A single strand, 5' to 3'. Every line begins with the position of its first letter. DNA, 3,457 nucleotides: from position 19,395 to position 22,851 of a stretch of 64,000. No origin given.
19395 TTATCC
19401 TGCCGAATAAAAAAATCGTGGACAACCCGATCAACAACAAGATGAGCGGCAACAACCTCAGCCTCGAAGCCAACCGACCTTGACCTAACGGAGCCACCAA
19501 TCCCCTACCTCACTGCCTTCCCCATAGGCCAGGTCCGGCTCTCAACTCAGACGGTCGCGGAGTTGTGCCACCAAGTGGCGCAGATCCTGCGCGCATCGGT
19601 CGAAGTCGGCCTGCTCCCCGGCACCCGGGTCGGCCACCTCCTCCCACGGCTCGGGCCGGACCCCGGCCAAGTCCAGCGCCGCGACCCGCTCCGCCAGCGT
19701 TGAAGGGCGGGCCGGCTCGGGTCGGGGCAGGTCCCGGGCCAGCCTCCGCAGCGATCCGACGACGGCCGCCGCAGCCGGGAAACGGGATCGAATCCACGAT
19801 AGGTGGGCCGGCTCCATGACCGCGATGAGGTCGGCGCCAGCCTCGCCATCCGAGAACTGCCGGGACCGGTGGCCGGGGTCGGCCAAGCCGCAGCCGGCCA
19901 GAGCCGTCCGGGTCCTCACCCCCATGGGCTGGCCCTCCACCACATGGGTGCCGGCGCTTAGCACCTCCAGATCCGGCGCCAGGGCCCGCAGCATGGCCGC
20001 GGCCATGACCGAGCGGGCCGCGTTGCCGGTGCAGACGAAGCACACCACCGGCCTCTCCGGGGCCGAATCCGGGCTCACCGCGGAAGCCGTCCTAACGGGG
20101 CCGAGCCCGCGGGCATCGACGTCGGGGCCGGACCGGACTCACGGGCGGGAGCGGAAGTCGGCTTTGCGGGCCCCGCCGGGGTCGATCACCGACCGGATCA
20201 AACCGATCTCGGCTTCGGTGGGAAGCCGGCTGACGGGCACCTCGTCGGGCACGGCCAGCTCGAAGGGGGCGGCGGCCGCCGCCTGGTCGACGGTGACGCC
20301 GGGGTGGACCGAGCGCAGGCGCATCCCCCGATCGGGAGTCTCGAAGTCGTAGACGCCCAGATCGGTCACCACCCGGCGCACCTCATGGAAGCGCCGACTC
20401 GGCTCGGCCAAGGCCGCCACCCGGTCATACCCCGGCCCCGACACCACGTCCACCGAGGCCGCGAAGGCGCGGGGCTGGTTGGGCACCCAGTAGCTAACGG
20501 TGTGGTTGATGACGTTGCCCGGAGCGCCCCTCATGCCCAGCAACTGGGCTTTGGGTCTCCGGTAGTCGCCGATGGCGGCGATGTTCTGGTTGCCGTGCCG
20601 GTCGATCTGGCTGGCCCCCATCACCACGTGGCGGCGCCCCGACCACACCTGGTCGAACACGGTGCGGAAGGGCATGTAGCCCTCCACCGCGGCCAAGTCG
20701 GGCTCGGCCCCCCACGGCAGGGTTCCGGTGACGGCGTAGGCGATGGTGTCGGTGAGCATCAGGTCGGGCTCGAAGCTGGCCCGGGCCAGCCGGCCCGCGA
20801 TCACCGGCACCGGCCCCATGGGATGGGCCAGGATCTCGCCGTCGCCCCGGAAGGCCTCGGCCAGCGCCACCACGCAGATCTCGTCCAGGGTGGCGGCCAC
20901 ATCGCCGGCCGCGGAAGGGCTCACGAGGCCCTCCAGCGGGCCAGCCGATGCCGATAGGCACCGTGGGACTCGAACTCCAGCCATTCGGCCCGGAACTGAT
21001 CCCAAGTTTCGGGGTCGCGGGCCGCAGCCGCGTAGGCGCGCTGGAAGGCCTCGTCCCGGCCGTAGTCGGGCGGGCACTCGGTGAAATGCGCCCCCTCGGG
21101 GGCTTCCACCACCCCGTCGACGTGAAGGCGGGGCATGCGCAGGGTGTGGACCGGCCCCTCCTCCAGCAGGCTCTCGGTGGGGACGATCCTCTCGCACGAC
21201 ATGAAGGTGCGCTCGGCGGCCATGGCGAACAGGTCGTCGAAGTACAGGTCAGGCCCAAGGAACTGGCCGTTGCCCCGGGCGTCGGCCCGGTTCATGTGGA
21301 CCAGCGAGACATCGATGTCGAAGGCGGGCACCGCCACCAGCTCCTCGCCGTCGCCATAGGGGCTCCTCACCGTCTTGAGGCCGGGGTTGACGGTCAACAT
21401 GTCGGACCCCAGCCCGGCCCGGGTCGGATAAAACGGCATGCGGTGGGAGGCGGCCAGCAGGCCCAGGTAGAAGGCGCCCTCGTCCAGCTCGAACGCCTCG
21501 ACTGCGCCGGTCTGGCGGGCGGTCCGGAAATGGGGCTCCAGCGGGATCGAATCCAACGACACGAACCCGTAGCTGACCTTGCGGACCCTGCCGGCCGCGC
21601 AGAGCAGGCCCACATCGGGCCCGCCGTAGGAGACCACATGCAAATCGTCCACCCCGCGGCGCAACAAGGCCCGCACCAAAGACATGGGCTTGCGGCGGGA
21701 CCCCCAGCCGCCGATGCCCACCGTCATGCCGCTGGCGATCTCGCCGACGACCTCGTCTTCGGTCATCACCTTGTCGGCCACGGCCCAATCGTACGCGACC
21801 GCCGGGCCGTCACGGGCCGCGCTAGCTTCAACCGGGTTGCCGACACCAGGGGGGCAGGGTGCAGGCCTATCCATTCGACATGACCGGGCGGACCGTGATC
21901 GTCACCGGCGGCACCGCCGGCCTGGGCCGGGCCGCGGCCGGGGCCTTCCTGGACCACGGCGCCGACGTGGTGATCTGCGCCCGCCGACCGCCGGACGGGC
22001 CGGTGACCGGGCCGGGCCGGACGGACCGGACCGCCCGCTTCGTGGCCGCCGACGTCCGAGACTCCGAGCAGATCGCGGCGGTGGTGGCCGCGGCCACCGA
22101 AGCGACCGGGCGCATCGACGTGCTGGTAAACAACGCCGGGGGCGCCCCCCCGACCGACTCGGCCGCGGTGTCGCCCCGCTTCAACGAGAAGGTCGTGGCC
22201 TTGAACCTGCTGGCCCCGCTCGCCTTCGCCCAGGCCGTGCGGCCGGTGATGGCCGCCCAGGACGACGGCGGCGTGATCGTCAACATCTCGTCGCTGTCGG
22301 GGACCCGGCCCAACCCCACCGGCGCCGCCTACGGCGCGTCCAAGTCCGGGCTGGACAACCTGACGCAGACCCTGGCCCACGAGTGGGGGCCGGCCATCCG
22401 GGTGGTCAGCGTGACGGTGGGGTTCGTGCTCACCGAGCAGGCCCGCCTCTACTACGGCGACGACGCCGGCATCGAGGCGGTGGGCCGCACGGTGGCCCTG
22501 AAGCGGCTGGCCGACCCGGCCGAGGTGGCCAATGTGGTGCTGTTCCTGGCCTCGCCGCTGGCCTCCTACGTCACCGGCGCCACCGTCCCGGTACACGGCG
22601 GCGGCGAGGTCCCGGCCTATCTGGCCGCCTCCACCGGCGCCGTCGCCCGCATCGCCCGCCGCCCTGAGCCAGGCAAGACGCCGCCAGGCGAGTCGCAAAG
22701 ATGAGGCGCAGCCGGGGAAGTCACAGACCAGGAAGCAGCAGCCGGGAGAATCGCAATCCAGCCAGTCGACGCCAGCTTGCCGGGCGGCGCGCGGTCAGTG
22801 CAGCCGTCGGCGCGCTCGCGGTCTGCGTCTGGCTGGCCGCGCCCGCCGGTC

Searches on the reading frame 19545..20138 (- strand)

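Call 32: search_protein_families(library=pfam, proteins=[window:19545-20138:-], max_evalue=0.001)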
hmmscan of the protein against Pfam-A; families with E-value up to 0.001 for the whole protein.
window:19545-20138:- (198 aa): 1 family
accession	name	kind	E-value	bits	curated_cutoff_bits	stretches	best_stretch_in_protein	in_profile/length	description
PF01451.26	LMWPc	-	6e-17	62.6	23.2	1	32-132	1-109/144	Low molecular weight phosphotyrosine protein phosphatase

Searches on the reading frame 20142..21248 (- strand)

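Call 32: search_protein_families(library=pfam, proteins=[window:20142-21248:-], max_evalue=0.001)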
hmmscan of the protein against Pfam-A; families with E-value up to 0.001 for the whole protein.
window:20142-21248:- (369 aa): 1 family
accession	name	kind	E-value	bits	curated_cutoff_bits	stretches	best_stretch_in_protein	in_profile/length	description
PF01144.29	CoA_trans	-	5.7e-06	26.3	23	1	209-322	105-213/217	Coenzyme A transferase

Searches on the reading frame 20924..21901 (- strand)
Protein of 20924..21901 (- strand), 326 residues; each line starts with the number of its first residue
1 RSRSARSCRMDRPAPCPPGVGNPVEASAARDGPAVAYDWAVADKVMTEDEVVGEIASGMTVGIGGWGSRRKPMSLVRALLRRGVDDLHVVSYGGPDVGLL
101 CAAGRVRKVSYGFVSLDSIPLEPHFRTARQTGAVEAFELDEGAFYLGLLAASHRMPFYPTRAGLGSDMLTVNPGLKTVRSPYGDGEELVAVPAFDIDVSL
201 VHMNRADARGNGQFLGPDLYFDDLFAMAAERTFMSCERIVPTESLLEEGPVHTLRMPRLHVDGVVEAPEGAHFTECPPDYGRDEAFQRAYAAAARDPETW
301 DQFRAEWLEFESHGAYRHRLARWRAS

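Call 32: search_protein_families(library=pfam, proteins=[window:20924-21901:-], max_evalue=0.001)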
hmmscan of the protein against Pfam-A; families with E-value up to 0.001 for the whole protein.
window:20924-21901:- (326 aa): 1 family
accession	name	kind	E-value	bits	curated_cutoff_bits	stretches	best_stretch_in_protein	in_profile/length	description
PF01144.29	CoA_trans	-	9.6e-30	104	23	1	49-267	5-217/217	Coenzyme A transferase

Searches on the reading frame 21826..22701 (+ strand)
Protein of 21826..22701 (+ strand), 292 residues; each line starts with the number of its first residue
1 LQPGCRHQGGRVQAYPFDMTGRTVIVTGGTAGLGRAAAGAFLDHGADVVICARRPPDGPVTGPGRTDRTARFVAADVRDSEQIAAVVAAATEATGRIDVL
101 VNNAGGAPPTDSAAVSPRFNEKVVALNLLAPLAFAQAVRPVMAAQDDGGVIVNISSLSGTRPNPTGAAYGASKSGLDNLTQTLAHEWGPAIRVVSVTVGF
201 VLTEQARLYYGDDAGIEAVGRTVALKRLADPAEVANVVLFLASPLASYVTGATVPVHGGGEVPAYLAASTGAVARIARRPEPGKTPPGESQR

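Call 32: search_protein_families(library=pfam, proteins=[window:21826-22701:+], max_evalue=0.001)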
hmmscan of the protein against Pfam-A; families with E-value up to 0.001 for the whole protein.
window:21826-22701:+ (292 aa): 5 families
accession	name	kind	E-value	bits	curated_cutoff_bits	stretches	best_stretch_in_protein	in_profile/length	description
PF13561.12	adh_short_C2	-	8.5e-53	179.8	27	1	31-259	6-234/236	Enoyl-(Acyl carrier protein) reductase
PF00106.31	adh_short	-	9.3e-46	156.2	26.6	1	23-206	2-187/195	short chain dehydrogenase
PF08659.16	KR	-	5.6e-10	39.9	22.6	1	23-189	2-169/180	KR domain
PF23441.1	SDR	-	4.3e-07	30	27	1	19-259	5-254/258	SDR-like rossmann domain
PF01370.27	Epimerase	-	4e-06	26.9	20.9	1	24-188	1-161/240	NAD dependent epimerase/dehydratase family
